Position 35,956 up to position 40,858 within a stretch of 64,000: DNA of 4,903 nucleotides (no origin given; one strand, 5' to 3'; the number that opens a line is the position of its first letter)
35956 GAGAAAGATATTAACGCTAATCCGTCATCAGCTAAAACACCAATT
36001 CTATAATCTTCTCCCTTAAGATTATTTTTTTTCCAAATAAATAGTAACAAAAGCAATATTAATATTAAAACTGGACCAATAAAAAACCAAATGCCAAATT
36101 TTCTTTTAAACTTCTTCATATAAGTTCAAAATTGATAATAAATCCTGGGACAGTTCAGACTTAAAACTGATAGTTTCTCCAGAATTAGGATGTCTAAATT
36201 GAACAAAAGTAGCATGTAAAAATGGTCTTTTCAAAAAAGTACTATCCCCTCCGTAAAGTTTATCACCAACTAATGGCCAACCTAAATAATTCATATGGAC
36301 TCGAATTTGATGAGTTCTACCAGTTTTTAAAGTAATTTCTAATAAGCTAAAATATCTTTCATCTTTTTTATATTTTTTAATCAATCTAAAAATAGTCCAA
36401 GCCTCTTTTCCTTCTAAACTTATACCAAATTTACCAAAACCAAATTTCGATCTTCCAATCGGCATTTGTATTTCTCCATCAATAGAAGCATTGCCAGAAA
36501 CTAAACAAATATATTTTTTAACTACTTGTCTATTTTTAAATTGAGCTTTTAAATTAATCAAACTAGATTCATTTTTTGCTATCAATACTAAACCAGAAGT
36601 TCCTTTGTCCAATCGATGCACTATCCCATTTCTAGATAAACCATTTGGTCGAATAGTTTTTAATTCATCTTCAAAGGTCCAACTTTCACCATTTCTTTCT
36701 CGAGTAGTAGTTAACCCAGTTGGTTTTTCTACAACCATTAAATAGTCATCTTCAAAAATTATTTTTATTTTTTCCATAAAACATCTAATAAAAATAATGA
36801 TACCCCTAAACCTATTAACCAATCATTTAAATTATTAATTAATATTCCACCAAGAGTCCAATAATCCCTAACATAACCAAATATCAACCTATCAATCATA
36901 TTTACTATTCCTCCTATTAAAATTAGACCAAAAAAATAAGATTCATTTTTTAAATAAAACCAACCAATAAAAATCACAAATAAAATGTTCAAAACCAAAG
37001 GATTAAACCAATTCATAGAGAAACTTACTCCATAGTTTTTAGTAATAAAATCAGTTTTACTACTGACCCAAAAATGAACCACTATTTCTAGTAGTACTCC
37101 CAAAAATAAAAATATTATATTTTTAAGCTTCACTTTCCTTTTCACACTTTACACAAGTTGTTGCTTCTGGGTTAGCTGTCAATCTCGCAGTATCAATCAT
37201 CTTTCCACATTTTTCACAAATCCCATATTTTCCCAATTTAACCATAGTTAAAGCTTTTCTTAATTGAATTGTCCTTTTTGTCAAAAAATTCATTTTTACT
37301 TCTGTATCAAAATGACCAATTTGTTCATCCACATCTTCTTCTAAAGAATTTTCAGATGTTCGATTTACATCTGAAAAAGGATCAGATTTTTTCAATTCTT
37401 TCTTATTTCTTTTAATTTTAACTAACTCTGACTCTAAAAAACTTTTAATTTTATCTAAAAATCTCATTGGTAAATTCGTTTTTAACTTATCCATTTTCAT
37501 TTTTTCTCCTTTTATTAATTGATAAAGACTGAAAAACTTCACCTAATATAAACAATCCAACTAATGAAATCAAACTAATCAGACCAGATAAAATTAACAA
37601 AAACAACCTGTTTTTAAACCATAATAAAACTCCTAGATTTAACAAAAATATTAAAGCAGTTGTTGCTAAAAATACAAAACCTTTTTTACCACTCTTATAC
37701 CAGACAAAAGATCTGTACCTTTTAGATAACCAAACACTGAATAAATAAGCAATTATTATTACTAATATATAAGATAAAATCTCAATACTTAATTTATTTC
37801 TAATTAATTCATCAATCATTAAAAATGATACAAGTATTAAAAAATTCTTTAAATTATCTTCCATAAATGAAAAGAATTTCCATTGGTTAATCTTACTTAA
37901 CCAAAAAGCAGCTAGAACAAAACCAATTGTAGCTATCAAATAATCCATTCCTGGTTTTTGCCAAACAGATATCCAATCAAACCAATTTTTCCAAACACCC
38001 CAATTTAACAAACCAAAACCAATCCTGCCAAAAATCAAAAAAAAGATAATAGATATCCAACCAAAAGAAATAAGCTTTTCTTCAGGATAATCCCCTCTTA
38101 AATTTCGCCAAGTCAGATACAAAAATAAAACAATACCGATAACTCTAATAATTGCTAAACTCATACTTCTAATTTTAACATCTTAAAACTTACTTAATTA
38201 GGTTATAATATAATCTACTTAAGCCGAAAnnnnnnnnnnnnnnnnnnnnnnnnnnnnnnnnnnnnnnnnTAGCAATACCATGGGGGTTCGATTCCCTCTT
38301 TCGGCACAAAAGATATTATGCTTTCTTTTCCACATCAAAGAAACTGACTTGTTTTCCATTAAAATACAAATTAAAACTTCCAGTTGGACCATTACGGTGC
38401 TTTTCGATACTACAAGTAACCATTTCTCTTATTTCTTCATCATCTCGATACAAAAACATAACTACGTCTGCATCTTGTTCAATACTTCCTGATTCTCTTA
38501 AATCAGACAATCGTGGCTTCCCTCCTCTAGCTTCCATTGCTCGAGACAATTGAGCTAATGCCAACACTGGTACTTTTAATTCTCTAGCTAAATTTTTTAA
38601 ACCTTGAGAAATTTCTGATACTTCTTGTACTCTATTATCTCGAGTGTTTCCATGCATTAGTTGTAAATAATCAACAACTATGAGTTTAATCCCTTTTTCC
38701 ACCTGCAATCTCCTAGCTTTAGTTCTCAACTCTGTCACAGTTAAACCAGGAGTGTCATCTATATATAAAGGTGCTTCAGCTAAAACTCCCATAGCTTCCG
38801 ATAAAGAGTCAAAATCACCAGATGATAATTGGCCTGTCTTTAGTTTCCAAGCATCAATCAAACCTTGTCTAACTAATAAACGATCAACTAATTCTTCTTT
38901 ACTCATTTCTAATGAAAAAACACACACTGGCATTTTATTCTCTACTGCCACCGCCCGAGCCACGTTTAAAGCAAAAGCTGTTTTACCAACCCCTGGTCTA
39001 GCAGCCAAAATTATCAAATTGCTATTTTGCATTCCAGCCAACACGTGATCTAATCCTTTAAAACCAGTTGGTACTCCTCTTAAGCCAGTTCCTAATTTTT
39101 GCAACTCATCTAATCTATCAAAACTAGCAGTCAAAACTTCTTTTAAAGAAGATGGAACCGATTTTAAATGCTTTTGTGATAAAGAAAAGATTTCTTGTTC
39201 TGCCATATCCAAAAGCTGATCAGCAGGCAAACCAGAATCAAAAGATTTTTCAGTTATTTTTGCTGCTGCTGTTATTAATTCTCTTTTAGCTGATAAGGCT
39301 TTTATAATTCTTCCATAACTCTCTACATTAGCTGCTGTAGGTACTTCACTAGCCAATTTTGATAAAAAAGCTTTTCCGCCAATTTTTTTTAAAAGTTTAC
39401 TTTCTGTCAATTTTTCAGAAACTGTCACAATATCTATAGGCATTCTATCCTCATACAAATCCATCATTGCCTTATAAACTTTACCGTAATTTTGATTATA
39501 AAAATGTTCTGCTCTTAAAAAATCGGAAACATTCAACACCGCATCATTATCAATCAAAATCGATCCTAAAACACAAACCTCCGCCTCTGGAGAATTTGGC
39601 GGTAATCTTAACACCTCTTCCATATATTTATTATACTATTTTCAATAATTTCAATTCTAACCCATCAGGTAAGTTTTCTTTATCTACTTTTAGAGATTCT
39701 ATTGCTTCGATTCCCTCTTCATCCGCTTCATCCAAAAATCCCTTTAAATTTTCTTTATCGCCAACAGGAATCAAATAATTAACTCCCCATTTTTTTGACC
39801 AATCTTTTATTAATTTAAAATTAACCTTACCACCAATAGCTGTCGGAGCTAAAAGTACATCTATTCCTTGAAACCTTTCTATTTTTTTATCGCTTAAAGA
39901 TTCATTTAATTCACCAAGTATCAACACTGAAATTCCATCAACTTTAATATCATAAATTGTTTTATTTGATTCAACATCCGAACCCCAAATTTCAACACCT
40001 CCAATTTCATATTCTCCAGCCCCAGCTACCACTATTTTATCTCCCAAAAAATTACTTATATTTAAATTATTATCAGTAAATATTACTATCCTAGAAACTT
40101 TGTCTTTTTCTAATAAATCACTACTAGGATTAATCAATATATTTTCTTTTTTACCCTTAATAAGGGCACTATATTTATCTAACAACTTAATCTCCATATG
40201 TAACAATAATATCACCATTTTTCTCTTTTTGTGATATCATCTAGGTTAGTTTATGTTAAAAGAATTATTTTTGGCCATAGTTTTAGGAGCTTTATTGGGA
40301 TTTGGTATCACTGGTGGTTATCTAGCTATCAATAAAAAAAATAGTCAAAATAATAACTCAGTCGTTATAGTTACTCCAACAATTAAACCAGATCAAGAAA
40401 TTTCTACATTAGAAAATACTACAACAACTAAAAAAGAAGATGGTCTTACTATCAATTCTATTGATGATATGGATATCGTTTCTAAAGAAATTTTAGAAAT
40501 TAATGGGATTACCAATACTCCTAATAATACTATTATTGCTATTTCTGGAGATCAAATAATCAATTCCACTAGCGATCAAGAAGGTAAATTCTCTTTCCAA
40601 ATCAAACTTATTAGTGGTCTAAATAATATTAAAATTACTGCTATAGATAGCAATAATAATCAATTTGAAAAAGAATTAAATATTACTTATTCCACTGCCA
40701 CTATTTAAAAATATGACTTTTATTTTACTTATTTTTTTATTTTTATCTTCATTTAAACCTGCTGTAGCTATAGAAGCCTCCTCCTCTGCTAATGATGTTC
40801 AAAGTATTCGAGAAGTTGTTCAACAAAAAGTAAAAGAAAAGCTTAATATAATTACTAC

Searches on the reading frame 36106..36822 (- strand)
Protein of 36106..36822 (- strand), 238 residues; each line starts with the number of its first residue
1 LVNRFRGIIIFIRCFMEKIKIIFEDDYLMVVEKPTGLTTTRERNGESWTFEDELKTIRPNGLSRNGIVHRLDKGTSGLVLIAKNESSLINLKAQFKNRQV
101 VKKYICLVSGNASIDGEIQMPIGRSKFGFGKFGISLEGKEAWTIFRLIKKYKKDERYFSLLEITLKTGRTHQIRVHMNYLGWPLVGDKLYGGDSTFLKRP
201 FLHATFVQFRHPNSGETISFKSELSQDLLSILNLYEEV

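Call 24: search_protein_families(library=pfam, proteins=[window:36106-36822:-], max_evalue=0.001)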
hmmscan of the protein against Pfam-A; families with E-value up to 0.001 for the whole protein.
window:36106-36822:- (238 aa): 1 family
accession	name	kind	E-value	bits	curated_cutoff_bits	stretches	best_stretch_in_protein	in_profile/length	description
PF00849.27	PseudoU_synth_2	-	7.2e-31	107.9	26.8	1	27-178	1-151/152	RNA pseudouridylate synthase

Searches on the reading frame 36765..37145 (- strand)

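Call 24: search_protein_families(library=pfam, proteins=[window:36765-37145:-], max_evalue=0.001)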
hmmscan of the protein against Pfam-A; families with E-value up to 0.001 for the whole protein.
window:36765-37145:- (126 aa): 1 family
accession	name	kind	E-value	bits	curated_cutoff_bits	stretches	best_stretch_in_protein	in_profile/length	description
PF01252.23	Peptidase_A8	-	6.3e-09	36.6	25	1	35-123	38-141/142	Signal peptidase (SPase) II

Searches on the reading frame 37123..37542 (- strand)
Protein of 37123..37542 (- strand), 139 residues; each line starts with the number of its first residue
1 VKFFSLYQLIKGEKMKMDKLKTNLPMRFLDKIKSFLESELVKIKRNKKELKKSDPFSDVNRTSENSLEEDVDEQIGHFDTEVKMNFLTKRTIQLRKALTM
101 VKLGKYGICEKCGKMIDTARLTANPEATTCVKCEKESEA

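Call 24: search_protein_families(library=pfam, proteins=[window:37123-37542:-], max_evalue=0.001)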
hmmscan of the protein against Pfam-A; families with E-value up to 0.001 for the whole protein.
window:37123-37542:- (139 aa): 1 family
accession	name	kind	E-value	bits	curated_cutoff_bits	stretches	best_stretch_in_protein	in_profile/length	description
PF01258.23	zf-dskA_traR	-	2.7e-10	40.5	24.9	1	104-138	1-35/36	Prokaryotic dksA/traR C4-type zinc finger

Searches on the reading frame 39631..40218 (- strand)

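Call 28: search_protein_families(library=pfam, proteins=[window:39631-40218:-], max_evalue=0.001)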
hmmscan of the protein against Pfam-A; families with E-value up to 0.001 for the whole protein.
window:39631-40218:- (195 aa): 1 family
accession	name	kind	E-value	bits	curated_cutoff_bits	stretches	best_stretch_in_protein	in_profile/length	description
PF13483.12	Lactamase_B_3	-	1e-07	32.5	24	1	10-127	2-134/160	Beta-lactamase superfamily domain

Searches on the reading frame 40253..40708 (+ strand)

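Call 28: search_protein_families(library=pfam, proteins=[window:40253-40708:+], max_evalue=0.001)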
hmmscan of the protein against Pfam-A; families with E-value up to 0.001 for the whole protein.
window:40253-40708:+ (151 aa): 1 family
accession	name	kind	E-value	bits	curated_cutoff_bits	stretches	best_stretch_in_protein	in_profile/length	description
PF09136.16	Glucodextran_B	-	2.5e-07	31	27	1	65-145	3-80/83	Glucodextranase, domain B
